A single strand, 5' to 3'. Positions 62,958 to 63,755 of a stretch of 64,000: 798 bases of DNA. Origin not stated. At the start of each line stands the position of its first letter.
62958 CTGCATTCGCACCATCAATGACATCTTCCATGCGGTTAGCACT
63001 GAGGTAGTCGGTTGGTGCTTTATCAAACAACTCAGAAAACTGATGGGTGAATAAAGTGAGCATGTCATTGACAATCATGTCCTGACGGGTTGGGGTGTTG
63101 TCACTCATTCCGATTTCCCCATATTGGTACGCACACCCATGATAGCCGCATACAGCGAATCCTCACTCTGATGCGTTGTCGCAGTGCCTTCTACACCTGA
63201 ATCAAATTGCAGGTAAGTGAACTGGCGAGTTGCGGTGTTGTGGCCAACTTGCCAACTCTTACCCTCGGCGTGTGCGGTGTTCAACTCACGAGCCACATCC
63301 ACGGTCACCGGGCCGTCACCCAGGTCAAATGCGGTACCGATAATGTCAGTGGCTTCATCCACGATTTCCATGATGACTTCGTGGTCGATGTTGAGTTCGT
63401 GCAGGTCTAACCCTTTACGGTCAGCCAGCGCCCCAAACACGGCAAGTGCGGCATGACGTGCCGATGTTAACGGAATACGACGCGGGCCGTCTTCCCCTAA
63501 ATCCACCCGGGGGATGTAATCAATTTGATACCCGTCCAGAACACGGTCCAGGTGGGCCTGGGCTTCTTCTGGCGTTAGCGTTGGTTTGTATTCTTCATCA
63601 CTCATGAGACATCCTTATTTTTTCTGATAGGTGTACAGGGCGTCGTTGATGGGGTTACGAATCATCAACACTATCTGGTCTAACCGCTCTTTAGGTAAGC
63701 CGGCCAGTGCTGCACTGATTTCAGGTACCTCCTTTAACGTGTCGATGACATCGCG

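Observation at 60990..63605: Five-member tandem array of diverged paralogs (family B)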

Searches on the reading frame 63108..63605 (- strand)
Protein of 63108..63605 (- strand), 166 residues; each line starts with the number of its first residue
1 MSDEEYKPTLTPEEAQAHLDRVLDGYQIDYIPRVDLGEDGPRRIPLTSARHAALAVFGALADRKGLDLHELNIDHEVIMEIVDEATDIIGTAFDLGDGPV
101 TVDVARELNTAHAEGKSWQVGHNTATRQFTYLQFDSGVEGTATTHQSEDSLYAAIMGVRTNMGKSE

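Call 4: search_protein_families(library=pfam, proteins=[window:63108-63605:-], max_evalue=1)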
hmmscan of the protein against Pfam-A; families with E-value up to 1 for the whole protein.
window:63108-63605:- (166 aa): 0 families

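Call 5: search_protein_families(library=phrogs, proteins=[window:63108-63605:-], max_evalue=0.1)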
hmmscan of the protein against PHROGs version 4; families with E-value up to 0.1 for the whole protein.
window:63108-63605:- (166 aa): 0 families

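Call 12: search_dna_similar(query=window:63108-63605:-, collection=phages, mode=protein, max_evalue=0.01, max_rows=30)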
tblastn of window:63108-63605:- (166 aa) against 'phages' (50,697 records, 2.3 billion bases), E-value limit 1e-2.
No match.

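Call 28: predict_structure(alignment_id=A2)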
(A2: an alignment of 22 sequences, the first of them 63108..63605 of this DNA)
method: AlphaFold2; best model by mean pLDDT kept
length: 166 residues; sequences in the alignment: 22
mean_pLDDT: 60.9   pTM: 0.34
mean pLDDT of the five models: 60.9, 59.2, 58.2, 55.5, 53.7
residues with pLDDT >= 90: 0; 70-90: 45; 50-70: 85; < 50: 36
segments of 3 or more residues with pLDDT < 50: 1-10, 25-43
pLDDT, mean of each block of 10 residues (from residue 1): 37 53 46 44 53 63 58 67 69 54 59 70 81 67 77 74 62
secondary structure, 60 per line:
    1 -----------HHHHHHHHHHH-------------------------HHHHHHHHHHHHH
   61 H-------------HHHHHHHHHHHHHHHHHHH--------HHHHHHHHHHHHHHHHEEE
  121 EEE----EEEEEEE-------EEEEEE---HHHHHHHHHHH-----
elements in order: H12-22 H48-61 H75-93 H102-117 E118-123 E128-134 E142-147 H151-161
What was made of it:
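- The E model is poor (pLDDT 61, call 28).
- Tried and rejected: The first structure model (E, shallow alignment) was poor, with pLDDT 61 (call 28).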

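Call 29: search_solved_structures(query=A2, max_evalue=10)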
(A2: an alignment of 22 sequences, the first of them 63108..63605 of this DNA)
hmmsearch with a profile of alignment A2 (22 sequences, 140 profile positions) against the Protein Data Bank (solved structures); distinct sequences matched with E-value up to 10: 1.
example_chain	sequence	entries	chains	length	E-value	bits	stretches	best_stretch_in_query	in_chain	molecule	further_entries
4g85_A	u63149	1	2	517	1.8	11.8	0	25-69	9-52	Histidine-tRNA ligase, cytoplasmic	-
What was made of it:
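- On dsRBD (PF00035): The family profile finds no PDB dsRBD sequence at E<=10 (call 29).
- Closest known: Ribosome hibernation factors HPF/RaiA/pY. Different: There is no sequence match (calls 4, 29), and the protein is acidic.
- Tried and rejected: The family profile against PDB sequences gave nothing below E=1.8 (call 29).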

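Call 30: search_protein_representatives(alignment_id=A2)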
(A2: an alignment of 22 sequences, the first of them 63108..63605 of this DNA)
Query: 22 sequences, 140 profile positions. Proteins with E-value up to 0.001 (for the whole library): 19; up to 1e-10: 11; up to 1e-30: 4. The best 19 are listed.
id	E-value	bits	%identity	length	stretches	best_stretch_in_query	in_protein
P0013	2.6e-44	166.8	-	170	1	1-139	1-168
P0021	8.5e-37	142.5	-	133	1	20-139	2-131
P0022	2.6e-31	124.7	-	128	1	21-138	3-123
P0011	2.7e-31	124.7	-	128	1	1-137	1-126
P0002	2.7e-25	105.2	-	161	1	10-139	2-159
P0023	3.2e-16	75.8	-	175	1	26-137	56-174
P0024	6.9e-16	74.7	-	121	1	38-139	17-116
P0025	8.2e-16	74.5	-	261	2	64-131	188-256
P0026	1.6e-14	70.3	-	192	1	7-138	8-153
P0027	2.8e-14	69.5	-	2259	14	38-80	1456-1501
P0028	3.8e-11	59.4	-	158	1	22-135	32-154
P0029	4.1e-09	52.8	-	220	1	27-137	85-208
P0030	6.5e-09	52.1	-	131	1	69-137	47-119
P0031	7.2e-09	52.0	-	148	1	21-111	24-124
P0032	1.4e-06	44.6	-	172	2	11-136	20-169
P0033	1.1e-05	41.7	-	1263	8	32-74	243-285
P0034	2.4e-05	40.6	-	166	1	48-106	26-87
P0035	4.4e-05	39.7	-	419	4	60-104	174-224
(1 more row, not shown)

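Call 37: find_encoding_contigs(protein=P0034, flank=10000, max_places=3)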
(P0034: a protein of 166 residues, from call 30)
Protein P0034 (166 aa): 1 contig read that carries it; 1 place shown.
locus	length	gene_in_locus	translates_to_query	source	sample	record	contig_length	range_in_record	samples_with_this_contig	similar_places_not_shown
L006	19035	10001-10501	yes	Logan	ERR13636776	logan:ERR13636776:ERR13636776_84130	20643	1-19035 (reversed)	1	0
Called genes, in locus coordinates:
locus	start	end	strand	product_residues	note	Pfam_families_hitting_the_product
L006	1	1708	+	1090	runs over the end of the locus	PF14528:LAGLIDADG_3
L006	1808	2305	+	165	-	-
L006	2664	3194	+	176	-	-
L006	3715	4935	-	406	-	-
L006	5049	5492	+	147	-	-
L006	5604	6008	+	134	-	PF04386:SspB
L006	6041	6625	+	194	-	-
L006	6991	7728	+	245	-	-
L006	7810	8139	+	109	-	-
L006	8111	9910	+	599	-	-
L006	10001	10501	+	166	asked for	-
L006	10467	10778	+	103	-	-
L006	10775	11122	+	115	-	-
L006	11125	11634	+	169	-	-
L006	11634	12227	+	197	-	-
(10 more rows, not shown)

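Call 38: find_encoding_contigs(protein=P0026, flank=10000, max_places=3)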
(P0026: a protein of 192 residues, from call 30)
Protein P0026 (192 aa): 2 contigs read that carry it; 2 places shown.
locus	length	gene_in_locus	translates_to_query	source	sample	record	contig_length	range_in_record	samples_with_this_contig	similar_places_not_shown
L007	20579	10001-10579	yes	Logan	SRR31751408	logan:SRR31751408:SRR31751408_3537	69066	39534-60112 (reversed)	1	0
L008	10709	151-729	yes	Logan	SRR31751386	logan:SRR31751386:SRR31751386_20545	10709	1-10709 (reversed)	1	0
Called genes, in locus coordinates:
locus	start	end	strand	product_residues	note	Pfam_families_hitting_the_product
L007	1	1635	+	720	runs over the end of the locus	-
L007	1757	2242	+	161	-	-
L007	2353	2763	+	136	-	-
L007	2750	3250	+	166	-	-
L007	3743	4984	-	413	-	-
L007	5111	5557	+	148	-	-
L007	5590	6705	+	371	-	-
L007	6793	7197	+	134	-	PF04386:SspB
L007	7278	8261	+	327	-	PF03819:MazG (faint)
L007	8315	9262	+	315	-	-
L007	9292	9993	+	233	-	-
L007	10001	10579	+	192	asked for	-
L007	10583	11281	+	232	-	-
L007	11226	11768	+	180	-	-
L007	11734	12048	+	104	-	-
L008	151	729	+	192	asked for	-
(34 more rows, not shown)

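Call 58: search_protein_families(library=padloc, proteins=[window:63108-63605:-], max_evalue=1)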
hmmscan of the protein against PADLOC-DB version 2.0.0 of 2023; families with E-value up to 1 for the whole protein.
window:63108-63605:- (166 aa): 0 families

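Call 59: search_protein_families(library=pfam, proteins=[P0035, P0033, P0027, P0025, P0026, P0029], max_evalue=0.01)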
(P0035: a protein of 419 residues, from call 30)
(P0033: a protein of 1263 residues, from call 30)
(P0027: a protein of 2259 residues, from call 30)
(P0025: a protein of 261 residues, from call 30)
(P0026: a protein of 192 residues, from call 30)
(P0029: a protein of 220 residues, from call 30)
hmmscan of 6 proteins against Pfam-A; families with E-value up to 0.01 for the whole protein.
P0035 (419 aa): 4 families
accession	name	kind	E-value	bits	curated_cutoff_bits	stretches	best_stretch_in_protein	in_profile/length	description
PF14986.11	DUF4514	-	4.1e-05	24.1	27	0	29-66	4-41/60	Domain of unknown function (DUF4514)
PF02740.20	Colipase_C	-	7.3e-05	23.3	23.7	0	96-106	31-41/44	Colipase, C-terminal domain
PF09875.14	DUF2102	-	0.0018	18.5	25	0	28-67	14-53/103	Uncharacterized protein conserved in archaea (DUF2102)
PF18165.6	pP_pnuc_1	-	0.0038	17.3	26.3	0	49-78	88-116/133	Predicted pPIWI-associating nuclease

P0033 (1263 aa): 2 families
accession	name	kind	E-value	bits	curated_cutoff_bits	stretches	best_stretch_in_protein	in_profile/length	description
PF18130.6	ATPgrasp_N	-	0.00012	23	27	0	223-262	1-40/81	ATP-grasp N-terminal domain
PF00241.25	Cofilin_ADF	-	0.0094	16.1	22.4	0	912-938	14-40/125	Cofilin/tropomyosin-type actin-binding protein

P0027 (2259 aa): 15 families
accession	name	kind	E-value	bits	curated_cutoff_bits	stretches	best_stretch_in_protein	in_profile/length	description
PF17936.7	Big_6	-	0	1337.5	27.6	19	1280-1361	1-83/83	Bacterial Ig domain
PF19077.6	Big_13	-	1.1e-71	238.3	27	15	1360-1439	13-95/102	Bacterial Ig-like domain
PF01472.26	PUA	-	4.5e-35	119.9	24.8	0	615-642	25-52/74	PUA domain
PF17785.7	PUA_3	-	2.6e-31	107.6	22.6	0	445-474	25-54/64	PUA-like domain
PF11974.14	bMG3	-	1.6e-29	102.3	34.9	0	278-315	22-59/103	Bacterial alpha-2-macroglobulin MG3 domain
PF13620.12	CarboxypepD_reg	-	7.6e-26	90.7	32.3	0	1379-1425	10-54/82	Carboxypeptidase regulatory-like domain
PF09157.17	TruB-C_2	-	2.9e-19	69.2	21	0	1547-1579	16-49/57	Pseudouridine synthase II TruB, C-terminal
PF17961.7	Big_8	-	4.9e-16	59.2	22.9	0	281-309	39-67/103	Bacterial Ig domain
PF17210.9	SdrD_B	-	5.6e-09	36.6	29.7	0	1301-1364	25-84/112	SdrD B-like domain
PF11407.14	RestrictionMunI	-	6.7e-08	32.9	25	0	433-497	69-135/193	Type II restriction enzyme MunI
PF21834.1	DUF6894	-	1.6e-07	31.8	24.1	0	964-980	51-67/69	Domain of unknown function (DUF6894)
PF22783.1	BapA_N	-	1.6e-05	25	27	1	51-136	42-122/123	BapA, prefix-like domain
PF12396.14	DUF3659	-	0.00033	20.9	24.8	0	1632-1657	31-55/61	Protein of unknown function (DUF3659)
PF18438.7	Glyco_hydro_38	-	0.00091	19.7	28.4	0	1637-1669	44-76/111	Glycosyl hydrolases family 38 C-terminal domain 1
PF09588.16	YqaJ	-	0.0012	19.5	22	0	249-305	72-125/150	YqaJ-like viral recombinase domain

P0025 (261 aa): 0 families

P0026 (192 aa): 0 families

P0029 (220 aa): 0 families

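Call 60: search_protein_families(library=ncbifam, proteins=[window:63108-63605:-, P0026, P0034], max_evalue=1)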
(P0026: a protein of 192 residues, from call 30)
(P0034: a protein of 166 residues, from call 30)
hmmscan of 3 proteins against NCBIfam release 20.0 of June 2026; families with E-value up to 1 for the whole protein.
window:63108-63605:- (166 aa): 1 family
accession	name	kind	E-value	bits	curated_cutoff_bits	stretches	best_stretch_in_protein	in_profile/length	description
NF033607.0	disagg_AAA_ClpG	exception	0.053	11.4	1900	1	60-139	338-415/932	AAA family protein disaggregase ClpG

P0026 (192 aa): 2 families
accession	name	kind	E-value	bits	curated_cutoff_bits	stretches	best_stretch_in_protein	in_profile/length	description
TIGR02292.1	ygfB_yecA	subfamily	0.17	11.5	33.8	1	58-112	58-112/179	UPF0149 family protein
TIGR03344.1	VI_effect_Hcp1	subfamily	0.19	11.6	58.9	1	137-176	107-146/167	type VI secretion system tube protein TssD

P0034 (166 aa): 0 families
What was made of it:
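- Checked: The statement that the family is not recognised also holds: there are no hits in Pfam, PHROGs, NCBIfam, PADLOC or PDB sequences (calls 4, 5, 29, 58, 60).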

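Call 63: find_encoding_contigs(protein=P0025, flank=10000, max_places=2)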
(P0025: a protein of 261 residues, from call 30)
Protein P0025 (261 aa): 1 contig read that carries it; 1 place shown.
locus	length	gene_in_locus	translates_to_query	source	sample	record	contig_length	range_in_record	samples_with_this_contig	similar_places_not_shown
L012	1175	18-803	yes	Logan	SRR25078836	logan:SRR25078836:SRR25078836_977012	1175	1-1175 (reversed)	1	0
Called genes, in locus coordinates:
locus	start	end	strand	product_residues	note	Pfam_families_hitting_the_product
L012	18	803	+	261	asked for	-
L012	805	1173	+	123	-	?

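Call 64: find_encoding_contigs(protein=P0029, flank=10000, max_places=2)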
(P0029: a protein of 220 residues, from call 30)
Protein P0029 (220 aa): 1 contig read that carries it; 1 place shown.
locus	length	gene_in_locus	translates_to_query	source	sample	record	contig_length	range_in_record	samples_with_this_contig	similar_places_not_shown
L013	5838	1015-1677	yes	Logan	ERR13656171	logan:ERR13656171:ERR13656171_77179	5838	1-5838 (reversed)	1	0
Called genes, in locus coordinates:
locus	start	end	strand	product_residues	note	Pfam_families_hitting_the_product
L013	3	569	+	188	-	?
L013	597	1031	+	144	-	-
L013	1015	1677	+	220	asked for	-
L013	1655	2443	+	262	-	-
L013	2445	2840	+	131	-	-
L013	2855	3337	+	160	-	-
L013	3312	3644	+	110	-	PF22745:Nlig-Ia (weak)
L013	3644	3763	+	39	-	-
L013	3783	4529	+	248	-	-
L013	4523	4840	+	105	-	-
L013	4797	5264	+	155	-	-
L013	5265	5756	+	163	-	-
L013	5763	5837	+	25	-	?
